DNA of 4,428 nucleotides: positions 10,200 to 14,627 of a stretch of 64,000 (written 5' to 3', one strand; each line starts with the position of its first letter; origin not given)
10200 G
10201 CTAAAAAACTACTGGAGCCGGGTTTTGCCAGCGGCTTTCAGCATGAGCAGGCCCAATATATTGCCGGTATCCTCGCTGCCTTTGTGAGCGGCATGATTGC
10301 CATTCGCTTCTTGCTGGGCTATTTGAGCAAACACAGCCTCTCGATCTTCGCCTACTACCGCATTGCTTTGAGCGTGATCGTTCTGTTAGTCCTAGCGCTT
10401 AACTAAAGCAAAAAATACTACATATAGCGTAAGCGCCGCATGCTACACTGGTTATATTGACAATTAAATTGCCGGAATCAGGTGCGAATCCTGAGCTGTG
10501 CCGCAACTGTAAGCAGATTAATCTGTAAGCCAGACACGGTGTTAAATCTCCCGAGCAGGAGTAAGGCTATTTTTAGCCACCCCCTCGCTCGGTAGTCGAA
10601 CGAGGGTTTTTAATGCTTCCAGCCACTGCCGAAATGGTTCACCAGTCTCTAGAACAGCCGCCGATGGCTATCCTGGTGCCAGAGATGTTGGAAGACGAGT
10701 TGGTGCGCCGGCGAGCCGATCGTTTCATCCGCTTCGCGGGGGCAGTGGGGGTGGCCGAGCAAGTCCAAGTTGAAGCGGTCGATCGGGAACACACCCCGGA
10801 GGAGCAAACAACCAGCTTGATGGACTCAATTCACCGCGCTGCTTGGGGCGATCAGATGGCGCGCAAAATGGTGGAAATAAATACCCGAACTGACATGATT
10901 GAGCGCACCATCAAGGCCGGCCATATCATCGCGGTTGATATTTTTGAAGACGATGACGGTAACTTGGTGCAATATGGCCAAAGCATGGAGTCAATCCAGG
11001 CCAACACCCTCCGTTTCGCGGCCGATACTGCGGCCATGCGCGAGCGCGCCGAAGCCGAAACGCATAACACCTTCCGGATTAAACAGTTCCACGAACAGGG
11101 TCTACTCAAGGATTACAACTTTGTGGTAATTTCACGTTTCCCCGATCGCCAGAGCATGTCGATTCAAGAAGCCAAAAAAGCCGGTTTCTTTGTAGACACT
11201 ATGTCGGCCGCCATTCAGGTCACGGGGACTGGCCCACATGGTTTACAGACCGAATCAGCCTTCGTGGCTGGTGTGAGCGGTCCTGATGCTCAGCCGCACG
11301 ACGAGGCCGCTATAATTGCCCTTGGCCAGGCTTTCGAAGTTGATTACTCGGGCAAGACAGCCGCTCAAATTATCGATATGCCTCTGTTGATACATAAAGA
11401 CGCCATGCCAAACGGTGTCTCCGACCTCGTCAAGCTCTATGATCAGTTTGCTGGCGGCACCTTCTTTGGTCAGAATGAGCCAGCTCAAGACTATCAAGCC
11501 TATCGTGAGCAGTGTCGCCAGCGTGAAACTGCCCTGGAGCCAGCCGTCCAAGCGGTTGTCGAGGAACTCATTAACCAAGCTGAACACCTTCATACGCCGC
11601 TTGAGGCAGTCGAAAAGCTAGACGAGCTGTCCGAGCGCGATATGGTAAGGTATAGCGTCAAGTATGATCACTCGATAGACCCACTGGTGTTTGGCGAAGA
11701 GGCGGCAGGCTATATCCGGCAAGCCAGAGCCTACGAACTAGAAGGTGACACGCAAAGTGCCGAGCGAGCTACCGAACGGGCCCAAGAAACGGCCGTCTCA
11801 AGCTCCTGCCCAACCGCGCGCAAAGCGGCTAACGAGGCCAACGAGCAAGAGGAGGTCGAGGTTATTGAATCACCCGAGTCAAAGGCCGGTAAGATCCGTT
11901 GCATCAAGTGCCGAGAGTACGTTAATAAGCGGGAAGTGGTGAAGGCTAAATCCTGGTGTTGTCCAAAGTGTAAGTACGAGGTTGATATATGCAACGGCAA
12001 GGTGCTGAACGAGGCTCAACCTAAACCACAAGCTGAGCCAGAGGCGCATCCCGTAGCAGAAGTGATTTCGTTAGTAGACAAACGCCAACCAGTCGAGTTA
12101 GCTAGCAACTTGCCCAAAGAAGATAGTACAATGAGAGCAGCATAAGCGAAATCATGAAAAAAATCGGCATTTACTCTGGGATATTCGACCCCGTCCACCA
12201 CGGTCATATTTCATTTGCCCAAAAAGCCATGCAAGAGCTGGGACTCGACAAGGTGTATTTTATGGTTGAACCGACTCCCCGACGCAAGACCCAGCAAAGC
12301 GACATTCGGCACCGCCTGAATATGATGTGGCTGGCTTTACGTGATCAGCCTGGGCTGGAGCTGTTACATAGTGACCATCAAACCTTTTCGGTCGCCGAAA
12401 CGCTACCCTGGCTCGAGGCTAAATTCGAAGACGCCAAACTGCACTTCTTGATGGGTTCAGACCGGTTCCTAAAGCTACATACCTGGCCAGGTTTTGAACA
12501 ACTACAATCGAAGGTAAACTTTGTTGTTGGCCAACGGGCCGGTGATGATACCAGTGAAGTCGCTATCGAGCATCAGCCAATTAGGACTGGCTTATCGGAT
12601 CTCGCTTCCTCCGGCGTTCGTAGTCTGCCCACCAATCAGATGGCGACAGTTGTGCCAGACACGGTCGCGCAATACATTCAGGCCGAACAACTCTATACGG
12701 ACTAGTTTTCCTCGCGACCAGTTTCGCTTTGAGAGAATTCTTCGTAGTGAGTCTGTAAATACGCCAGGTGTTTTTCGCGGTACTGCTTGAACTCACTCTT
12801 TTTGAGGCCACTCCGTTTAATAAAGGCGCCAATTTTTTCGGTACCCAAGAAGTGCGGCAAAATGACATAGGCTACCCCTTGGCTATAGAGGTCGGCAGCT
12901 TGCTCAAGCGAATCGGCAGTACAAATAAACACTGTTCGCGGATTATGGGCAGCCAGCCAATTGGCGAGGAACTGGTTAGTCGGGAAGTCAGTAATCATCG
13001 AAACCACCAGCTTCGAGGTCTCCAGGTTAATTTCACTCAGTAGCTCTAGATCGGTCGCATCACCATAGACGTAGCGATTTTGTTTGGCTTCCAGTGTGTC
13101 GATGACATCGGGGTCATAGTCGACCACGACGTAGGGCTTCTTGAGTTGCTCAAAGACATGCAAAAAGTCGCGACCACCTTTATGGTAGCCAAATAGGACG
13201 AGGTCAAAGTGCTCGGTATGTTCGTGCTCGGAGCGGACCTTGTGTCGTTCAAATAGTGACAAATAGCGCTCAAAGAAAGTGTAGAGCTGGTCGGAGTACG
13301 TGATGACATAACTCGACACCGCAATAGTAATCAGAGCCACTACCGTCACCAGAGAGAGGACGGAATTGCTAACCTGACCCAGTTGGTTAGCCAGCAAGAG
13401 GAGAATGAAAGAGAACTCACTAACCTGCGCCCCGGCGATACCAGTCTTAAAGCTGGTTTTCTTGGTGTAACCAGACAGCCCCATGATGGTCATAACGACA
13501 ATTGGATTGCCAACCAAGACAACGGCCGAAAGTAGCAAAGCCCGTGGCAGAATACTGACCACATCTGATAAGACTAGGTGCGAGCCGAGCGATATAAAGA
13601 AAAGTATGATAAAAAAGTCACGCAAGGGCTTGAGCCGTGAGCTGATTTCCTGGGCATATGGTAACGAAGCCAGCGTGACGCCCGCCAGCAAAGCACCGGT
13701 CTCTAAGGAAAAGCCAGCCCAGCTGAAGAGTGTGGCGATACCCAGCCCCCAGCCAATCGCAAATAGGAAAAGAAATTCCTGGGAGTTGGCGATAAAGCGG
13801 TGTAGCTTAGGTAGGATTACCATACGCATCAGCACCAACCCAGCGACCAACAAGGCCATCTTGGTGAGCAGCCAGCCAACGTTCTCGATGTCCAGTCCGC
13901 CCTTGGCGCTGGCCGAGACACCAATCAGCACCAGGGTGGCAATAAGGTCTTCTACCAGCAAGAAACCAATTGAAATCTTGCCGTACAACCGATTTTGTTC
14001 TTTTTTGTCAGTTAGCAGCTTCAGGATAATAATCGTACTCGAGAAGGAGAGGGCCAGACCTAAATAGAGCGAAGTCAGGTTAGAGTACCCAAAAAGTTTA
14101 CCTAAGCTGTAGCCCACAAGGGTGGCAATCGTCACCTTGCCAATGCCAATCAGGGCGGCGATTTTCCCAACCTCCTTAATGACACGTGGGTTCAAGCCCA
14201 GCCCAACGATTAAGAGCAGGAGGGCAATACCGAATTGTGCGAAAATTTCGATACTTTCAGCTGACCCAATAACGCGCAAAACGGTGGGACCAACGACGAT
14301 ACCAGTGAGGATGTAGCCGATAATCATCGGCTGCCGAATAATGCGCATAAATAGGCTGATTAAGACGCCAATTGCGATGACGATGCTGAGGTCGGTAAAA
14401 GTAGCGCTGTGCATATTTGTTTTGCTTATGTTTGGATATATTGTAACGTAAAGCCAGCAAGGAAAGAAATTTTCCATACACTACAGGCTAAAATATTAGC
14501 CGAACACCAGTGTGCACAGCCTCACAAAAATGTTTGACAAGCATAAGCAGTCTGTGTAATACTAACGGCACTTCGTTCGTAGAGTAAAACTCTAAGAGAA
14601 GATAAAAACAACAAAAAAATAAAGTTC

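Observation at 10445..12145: Cobalamin-riboswitch-like leader controlling an uncharacterised 510-aa zinc-ribbon protein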

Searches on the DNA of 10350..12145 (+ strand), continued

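Call 75: search_with_rna_model(model_id=R1, sources=[L105, L106, L107, L108, L109, L110, L111, L112, L113, L114, L115, L116, L117, L118, L119, L120, L121, L122, L123, L124, L125, L126, L127, L128, L129, L130, L131, L132, L133, L134, L135, L136, L137, L138, L139, L140, L141, L142, L143, L144, L145], max_evalue=0.01)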
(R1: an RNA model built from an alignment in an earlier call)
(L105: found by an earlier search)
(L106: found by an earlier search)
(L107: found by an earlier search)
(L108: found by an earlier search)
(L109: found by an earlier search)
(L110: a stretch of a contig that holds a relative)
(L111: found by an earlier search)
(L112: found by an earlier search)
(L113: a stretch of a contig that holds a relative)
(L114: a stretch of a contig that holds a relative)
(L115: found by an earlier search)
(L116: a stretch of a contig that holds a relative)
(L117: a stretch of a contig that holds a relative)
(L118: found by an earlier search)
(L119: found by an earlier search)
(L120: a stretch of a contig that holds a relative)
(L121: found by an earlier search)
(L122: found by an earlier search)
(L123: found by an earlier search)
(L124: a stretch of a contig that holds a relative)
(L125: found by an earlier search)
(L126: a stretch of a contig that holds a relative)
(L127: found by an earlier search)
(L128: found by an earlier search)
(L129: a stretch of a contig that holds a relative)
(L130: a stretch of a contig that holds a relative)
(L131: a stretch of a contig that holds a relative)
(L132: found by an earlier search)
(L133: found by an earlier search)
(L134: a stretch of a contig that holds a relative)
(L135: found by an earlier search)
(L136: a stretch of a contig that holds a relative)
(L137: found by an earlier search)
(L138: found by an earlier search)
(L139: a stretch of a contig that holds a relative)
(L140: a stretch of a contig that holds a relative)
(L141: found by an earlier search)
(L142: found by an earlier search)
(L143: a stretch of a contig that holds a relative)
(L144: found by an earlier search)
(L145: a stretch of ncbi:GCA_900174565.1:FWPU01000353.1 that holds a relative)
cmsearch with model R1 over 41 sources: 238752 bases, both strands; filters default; matches with E-value up to 0.01: 20.
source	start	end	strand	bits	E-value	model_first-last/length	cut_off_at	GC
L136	3346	3456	-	106.9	2.1e-22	1-114/114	no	0.49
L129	1667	1794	-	90.3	1.4e-18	1-114/114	no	0.5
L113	1106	1223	+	83.6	5.1e-17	1-114/114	no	0.41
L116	5742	5833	-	82.9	7.3e-17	1-114/114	no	0.45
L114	271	366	+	66.8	3.8e-13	1-114/114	no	0.34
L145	7829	7970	+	65.6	7.3e-13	1-114/114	no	0.43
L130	4685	4799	+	65.5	7.8e-13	1-114/114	no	0.5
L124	1805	1897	-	63.5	2.2e-12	1-114/114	no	0.45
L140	120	235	+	62.3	4.2e-12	1-114/114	no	0.47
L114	1470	1560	+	57.2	6.2e-11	1-114/114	no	0.48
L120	569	670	+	57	7.1e-11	1-114/114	no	0.46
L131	154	271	+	46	2.5e-08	1-114/114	no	0.53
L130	3126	3224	+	44.3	6.1e-08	1-114/114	no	0.41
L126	3909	4029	+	43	1.2e-07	1-114/114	no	0.53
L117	3186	3305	+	40.3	5.3e-07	1-114/114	no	0.64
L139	3049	3167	+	38.5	1.3e-06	1-114/114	no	0.58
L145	6920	7017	+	35.8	5.7e-06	1-114/114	no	0.47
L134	601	724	+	35.1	8e-06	1-114/114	no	0.6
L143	204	268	-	33.1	2.4e-05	19-79/114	no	0.62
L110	1570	1687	+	25.1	0.0017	1-114/114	no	0.42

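Call 94: search_with_rna_model(model_id=R1, sources=[L148, L149, L146, L147], max_evalue=0.01)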
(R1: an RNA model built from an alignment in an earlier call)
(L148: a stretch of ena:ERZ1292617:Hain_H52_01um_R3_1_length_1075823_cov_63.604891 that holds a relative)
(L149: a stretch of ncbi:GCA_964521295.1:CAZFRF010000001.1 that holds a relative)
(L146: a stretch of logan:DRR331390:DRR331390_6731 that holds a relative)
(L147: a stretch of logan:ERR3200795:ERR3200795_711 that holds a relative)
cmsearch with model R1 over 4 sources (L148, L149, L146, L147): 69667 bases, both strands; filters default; matches with E-value up to 0.01: 5.
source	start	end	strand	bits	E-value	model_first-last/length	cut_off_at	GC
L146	8538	8658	+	107.4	4.6e-23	1-114/114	no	0.43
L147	9857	9950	+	79.3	1.5e-16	1-114/114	no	0.45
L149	9984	10075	+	59.3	6.2e-12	1-114/114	no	0.48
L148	11297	11386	+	57.8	1.4e-11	1-114/114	no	0.49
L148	9565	9646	+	23.4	0.0012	1-114/114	no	0.34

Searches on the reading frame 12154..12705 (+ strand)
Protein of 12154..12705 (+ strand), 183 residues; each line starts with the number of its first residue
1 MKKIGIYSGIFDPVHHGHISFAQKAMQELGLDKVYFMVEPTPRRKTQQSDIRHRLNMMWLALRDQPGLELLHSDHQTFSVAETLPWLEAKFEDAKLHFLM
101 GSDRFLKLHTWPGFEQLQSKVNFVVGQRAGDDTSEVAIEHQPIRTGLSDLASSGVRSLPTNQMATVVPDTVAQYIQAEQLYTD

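Call 8: search_protein_families(library=pfam, proteins=[window:12154-12705:+], max_evalue=0.1)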
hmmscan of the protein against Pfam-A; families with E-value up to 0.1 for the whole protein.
window:12154-12705:+ (183 aa): 3 families
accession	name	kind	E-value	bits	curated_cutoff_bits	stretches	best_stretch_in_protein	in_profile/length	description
PF01467.32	CTP_transf_like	-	3.9e-12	46.9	21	1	6-136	1-114/133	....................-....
PF24548.1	EF_EFCAB10_C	-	0.03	14.4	32.5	1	9-33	8-34/60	EFCAB10, C-terminal EF-hand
PF06574.18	FAD_syn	-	0.043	14.1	27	1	9-55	13-62/158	FAD synthetase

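Call 34: search_protein_families(library=ncbifam, proteins=[window:12154-12705:+], max_evalue=0.01)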
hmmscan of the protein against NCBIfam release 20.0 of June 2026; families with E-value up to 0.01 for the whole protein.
window:12154-12705:+ (183 aa): 15 families
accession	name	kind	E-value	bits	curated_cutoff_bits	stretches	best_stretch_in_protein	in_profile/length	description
NF005519.0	PRK07152.1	equivalog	1.3e-33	116.5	315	1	2-182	1-185/361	nicotinate-nucleotide adenylyltransferase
TIGR00482.1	TIGR00482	equivalog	2e-31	109.5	112.45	1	6-181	1-194/194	nicotinate (nicotinamide) nucleotide adenylyltransferase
NF000840.1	PRK00071.1-3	equivalog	2.3e-28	99.1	150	1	1-182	5-199/201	nicotinate-nucleotide adenylyltransferase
NF000841.0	PRK00071.1-4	equivalog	3.5e-27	95.5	197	1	1-182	6-193/194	nicotinate-nucleotide adenylyltransferase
NF000839.0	PRK00071.1-1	equivalog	1.9e-26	93.3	187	1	5-134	9-143/219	nicotinate-nucleotide adenylyltransferase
NF005410.0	PRK06973.1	equivalog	1e-19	70.7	214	1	2-136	22-164/243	nicotinate-nucleotide adenylyltransferase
NF000843.0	PRK00071.2-2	equivalog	5.6e-19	68.5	240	1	2-134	12-147/212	nicotinate-nucleotide adenylyltransferase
NF000845.0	PRK00071.2-4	equivalog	4.6e-14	52.3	210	1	3-134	9-143/197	nicotinate-nucleotide adenylyltransferase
NF000846.0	PRK00071.2-5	equivalog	6.1e-13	48.7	329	1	3-129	20-149/210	nicotinate-nucleotide adenylyltransferase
NF000842.0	PRK00071.2-1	equivalog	9.1e-11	41.7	167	1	2-182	2-185/191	nicotinate-nucleotide adenylyltransferase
TIGR01510.1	coaD_prev_kdtB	equivalog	6.2e-07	29.5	103.3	1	5-75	2-69/155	pantetheine-phosphate adenylyltransferase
TIGR00125.1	cyt_tran_rel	domain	1.4e-06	28.4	27.7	1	4-30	1-27/65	adenylyltransferase/cytidyltransferase family protein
TIGR01526.1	nadR_NMN_Atrans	equivalog_domain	0.00041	19.7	341.15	1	2-68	1-67/325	nicotinamide-nucleotide adenylyltransferase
TIGR00083.1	ribF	equivalog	0.0032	16.9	184.35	1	9-49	5-48/290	riboflavin biosynthesis protein RibF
NF005988.0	PRK08099.1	equivalog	0.0063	15.7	201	1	1-44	63-104/411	multifunctional transcriptional regulator/nicotinamide-nucleotide adenylyltransferase/ribosylnicotinamide kinase NadR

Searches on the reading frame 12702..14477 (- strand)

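Call 8: search_protein_families(library=pfam, proteins=[window:12702-14477:-], max_evalue=0.1)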
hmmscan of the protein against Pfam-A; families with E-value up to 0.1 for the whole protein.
window:12702-14477:- (591 aa): 3 families
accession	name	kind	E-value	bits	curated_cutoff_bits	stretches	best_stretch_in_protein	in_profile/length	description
PF00999.27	Na_H_Exchanger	-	6e-52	177.2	26.2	1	34-392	3-369/375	Sodium/hydrogen exchanger, transmembrane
PF02254.24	TrkA_N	-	1.9e-14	54.4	23.8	1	427-541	2-116/116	TrkA-N domain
PF04547.17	Anoctamin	-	0.046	13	28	0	333-420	140-201/460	Calcium-activated chloride channel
